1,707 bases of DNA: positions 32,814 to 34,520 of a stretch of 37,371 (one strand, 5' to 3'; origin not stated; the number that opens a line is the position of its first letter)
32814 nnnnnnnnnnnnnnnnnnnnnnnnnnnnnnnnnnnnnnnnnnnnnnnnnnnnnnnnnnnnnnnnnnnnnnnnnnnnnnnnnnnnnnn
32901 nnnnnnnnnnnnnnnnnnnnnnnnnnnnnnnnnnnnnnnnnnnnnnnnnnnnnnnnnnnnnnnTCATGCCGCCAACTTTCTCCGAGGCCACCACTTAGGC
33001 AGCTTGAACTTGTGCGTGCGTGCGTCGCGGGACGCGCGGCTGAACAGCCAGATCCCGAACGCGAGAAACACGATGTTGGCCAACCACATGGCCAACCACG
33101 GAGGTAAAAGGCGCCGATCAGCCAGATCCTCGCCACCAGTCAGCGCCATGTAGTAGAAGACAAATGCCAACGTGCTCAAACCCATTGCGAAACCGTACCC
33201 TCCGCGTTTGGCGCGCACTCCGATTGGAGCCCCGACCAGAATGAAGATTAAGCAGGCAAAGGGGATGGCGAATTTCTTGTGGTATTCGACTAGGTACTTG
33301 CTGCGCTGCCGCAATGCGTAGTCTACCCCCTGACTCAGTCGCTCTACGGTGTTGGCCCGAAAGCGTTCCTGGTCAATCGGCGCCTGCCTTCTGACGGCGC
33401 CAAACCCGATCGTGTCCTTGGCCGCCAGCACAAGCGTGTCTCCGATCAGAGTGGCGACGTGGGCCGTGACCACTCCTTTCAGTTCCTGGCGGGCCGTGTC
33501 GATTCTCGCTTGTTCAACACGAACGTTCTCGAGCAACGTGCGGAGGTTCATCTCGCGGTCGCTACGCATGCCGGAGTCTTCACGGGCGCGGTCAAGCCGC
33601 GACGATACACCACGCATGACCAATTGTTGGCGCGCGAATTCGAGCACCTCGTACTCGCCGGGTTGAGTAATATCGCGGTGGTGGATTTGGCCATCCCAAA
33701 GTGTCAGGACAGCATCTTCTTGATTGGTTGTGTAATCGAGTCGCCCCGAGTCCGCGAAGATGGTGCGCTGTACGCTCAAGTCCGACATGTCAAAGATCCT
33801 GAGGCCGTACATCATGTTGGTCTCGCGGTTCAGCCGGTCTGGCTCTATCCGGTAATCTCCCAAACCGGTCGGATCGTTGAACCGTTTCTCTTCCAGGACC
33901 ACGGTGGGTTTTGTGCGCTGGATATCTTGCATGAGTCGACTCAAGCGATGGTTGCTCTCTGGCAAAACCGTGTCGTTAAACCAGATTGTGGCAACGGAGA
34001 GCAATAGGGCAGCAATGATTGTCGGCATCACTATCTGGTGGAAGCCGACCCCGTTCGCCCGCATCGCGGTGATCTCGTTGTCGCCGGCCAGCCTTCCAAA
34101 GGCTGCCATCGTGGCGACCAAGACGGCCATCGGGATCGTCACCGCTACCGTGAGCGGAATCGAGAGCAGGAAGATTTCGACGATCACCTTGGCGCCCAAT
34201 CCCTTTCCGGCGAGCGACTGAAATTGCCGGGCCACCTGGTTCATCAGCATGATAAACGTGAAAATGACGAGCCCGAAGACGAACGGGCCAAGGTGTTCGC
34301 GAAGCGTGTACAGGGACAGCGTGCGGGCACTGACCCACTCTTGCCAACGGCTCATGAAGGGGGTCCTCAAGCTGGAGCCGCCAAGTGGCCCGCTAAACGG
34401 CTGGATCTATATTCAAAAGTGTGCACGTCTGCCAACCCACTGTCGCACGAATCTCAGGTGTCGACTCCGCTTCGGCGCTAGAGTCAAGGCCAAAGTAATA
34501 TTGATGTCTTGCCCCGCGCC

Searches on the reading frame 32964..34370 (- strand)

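Call 14: search_protein_families(library=pfam, proteins=[window:32964-34370:-])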
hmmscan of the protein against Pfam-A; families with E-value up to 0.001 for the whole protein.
window:32964-34370:- (468 aa): 1 family
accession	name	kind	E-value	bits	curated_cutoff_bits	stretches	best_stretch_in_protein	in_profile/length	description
PF03739.19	LptF_LptG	-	3.9e-87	293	27.9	1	21-445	2-353/353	Lipopolysaccharide export system permease LptF/LptG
